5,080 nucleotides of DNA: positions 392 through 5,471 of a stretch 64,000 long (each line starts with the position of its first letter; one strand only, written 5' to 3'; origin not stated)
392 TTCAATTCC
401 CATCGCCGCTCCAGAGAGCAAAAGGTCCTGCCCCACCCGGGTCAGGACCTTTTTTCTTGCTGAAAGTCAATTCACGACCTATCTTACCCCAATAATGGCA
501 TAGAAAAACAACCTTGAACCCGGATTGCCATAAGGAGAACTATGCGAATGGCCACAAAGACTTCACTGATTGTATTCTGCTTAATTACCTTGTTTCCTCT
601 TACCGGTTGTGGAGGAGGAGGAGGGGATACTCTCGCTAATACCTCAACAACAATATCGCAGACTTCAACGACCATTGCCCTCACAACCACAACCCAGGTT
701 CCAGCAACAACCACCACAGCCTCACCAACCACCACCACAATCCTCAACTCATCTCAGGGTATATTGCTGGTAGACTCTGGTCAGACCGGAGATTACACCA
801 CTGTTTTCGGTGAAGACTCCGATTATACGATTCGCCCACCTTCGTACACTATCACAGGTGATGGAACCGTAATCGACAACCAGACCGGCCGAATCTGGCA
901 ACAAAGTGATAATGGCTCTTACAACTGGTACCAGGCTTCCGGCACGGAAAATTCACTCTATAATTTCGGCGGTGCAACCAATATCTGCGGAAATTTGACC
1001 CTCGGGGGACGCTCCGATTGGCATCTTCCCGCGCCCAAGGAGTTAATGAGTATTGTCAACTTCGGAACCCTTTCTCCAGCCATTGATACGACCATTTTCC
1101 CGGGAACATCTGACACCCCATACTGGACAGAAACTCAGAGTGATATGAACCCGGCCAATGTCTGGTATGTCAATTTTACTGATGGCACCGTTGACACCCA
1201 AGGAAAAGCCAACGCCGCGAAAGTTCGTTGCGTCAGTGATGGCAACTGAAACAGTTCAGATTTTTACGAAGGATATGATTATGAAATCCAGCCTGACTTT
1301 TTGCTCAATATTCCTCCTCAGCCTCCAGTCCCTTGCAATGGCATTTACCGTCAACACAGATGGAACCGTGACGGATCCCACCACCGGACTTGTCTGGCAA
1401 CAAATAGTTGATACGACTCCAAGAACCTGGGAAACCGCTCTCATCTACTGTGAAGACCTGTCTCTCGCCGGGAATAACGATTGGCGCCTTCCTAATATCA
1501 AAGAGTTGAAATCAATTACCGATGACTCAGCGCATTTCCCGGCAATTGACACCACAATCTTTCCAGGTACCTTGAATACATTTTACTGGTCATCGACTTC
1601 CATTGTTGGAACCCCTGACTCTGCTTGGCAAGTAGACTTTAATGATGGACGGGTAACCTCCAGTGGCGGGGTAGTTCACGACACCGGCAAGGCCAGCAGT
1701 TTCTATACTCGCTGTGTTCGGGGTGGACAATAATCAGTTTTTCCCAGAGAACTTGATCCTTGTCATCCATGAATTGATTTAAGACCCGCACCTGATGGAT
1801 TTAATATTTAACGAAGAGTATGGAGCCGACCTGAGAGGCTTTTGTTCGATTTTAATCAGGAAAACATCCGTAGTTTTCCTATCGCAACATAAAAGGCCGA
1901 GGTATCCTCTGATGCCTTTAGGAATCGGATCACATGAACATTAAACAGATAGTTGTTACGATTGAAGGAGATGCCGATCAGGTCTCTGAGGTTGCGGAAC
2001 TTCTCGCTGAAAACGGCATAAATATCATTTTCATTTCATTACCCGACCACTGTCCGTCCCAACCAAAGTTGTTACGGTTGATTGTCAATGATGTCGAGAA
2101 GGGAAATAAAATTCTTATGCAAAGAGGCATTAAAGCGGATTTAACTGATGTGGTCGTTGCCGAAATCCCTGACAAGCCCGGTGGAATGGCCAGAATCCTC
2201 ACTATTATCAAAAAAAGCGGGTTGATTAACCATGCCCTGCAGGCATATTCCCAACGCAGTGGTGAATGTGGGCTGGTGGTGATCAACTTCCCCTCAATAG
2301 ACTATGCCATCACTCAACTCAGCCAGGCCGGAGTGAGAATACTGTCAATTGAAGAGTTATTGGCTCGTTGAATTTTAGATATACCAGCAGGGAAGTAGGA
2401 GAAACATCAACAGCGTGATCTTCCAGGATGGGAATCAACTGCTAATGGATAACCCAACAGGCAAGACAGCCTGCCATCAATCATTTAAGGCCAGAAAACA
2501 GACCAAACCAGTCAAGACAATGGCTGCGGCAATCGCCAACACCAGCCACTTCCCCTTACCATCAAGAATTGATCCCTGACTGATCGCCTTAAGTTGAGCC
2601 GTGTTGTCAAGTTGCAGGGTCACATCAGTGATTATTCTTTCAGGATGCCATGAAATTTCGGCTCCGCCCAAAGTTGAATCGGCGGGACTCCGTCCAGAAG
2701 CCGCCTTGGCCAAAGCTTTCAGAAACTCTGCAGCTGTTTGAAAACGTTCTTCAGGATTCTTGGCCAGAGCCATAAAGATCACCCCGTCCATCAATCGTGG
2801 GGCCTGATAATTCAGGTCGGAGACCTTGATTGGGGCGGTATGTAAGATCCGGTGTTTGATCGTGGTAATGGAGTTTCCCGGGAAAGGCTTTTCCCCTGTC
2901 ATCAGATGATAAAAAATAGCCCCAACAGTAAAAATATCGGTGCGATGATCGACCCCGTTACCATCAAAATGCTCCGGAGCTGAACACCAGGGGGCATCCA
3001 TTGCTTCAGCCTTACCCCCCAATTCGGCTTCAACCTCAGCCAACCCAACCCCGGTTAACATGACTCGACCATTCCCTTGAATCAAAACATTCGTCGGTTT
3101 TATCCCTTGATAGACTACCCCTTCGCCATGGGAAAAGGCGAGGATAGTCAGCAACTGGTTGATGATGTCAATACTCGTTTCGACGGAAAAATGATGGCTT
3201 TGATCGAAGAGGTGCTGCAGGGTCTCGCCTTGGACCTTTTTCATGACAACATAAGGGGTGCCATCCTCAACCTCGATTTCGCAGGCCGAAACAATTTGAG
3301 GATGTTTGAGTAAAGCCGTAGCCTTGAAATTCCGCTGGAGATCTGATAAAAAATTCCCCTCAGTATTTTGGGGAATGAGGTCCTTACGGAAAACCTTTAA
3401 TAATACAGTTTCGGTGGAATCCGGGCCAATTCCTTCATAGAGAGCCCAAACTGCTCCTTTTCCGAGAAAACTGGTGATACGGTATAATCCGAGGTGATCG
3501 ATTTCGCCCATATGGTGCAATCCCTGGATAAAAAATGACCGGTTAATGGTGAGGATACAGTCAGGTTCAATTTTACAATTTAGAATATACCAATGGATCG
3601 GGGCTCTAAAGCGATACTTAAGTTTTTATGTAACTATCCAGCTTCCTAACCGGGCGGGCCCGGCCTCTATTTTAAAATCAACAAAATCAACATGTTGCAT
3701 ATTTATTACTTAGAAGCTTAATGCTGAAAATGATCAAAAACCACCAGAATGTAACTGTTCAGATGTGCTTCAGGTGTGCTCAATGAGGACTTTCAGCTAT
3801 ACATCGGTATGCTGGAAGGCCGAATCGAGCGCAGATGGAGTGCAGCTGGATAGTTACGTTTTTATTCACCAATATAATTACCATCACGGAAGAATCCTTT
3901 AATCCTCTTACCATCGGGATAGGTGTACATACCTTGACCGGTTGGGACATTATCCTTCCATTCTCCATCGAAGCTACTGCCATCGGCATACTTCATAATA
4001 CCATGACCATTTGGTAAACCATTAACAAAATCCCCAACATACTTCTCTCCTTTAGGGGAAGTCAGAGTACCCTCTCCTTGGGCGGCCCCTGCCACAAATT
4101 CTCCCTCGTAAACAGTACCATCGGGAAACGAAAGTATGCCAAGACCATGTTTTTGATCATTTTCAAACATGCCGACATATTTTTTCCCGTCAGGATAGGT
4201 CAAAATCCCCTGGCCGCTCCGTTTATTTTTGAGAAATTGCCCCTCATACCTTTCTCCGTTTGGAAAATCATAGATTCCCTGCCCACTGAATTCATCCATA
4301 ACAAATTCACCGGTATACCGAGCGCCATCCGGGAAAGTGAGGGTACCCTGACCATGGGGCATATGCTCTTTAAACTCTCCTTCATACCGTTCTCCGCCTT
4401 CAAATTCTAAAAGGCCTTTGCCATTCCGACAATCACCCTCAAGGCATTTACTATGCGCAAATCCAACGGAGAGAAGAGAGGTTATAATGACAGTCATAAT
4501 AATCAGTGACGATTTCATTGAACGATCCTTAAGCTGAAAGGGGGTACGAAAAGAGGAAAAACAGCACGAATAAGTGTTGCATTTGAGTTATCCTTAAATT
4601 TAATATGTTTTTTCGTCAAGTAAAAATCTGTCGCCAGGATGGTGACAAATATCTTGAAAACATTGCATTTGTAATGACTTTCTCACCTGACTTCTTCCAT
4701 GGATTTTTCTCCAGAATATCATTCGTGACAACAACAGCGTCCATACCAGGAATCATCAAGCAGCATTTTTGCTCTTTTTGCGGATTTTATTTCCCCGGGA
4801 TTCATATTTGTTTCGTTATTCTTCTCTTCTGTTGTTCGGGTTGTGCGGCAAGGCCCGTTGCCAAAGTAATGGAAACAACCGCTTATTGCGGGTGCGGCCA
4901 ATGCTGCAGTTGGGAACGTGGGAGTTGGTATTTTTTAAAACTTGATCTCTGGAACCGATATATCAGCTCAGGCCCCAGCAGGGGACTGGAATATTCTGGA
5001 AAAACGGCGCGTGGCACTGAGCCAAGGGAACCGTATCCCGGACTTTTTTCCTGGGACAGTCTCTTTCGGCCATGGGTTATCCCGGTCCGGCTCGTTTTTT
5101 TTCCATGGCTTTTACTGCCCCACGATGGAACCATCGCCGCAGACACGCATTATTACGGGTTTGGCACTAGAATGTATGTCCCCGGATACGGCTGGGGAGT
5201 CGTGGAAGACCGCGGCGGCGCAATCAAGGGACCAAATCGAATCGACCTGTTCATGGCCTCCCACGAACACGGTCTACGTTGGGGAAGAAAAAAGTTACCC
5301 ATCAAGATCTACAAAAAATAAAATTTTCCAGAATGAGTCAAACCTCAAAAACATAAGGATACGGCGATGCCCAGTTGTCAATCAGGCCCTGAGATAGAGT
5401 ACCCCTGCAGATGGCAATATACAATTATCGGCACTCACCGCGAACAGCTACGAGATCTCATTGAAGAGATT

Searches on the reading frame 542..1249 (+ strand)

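Call 78: search_protein_families(library=pfam, proteins=[window:542-1249:+], max_evalue=0.0001)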
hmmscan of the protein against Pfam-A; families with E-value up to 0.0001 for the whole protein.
window:542-1249:+ (235 aa): 1 family
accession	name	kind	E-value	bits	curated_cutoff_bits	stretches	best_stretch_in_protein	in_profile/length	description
PF07603.17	Lcl_C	-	8.7e-29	100.6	34.9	1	108-231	1-116/117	Lcl C-terminal domain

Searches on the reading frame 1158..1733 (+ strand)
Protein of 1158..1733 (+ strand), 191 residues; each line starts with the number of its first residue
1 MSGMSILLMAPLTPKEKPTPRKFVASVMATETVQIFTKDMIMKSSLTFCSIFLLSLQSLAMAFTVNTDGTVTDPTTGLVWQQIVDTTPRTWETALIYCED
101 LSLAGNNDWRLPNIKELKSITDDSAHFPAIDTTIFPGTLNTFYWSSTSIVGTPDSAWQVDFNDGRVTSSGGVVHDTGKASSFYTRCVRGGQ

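Call 78: search_protein_families(library=pfam, proteins=[window:1158-1733:+], max_evalue=0.0001)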
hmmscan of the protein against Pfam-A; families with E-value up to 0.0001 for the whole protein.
window:1158-1733:+ (191 aa): 1 family
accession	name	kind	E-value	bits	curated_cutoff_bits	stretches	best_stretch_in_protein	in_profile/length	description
PF07603.17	Lcl_C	-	1e-34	119.7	34.9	1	69-188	1-117/117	Lcl C-terminal domain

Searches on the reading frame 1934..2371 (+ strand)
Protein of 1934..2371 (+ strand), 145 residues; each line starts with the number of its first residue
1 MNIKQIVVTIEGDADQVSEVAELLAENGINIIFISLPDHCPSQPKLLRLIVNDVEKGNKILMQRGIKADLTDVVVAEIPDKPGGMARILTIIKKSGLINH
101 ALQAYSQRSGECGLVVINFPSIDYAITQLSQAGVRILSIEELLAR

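Call 78: search_protein_families(library=pfam, proteins=[window:1934-2371:+], max_evalue=0.0001)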
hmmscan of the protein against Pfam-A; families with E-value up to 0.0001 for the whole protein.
window:1934-2371:+ (145 aa): 2 families
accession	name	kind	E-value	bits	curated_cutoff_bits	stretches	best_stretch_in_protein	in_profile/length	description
PF19571.5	ACT_8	-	3.3e-09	37.1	23.5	1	1-117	1-113/141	ACT domain pair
PF01842.31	ACT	-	2.8e-06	27.4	27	0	17-35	14-32/66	ACT domain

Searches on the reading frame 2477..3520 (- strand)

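Call 78: search_protein_families(library=pfam, proteins=[window:2477-3520:-], max_evalue=0.0001)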
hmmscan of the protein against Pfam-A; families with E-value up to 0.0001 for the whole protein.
window:2477-3520:- (347 aa): 2 families
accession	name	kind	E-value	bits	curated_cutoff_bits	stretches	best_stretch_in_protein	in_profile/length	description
PF00069.31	Pkinase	-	4.6e-31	108.6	31.7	1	13-261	1-253/263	Protein kinase domain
PF07714.23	PK_Tyr_Ser-Thr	-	3.2e-16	59.9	23.1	1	16-260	4-249/258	Protein tyrosine and serine/threonine kinase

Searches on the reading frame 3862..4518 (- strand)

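Call 78: search_protein_families(library=pfam, proteins=[window:3862-4518:-], max_evalue=0.0001)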
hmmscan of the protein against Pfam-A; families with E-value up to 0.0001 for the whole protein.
window:3862-4518:- (218 aa): 2 families
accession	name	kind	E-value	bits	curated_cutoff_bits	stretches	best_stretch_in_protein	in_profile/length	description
PF02493.26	MORN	-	2.9e-53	175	22.5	6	45-67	1-23/23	MORN repeat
PF07202.18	Tcp10_C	-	3.3e-06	27.1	36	0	125-136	3-14/35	T-complex protein 10 C-terminus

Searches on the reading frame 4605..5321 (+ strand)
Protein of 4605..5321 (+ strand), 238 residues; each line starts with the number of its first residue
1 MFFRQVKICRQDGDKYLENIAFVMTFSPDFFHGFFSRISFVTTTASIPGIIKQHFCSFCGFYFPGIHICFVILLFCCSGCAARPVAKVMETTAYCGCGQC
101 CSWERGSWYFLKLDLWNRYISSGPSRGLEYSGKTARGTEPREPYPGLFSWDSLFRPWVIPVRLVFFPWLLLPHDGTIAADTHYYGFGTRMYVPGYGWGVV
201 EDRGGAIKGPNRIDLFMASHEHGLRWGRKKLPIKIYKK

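Call 78: search_protein_families(library=pfam, proteins=[window:4605-5321:+], max_evalue=0.0001)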
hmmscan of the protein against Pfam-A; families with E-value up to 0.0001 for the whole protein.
window:4605-5321:+ (238 aa): 1 family
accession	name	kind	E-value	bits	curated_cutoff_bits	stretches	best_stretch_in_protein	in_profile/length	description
PF06725.17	3D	-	2.3e-14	53.8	23.8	1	176-233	2-68/72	3D domain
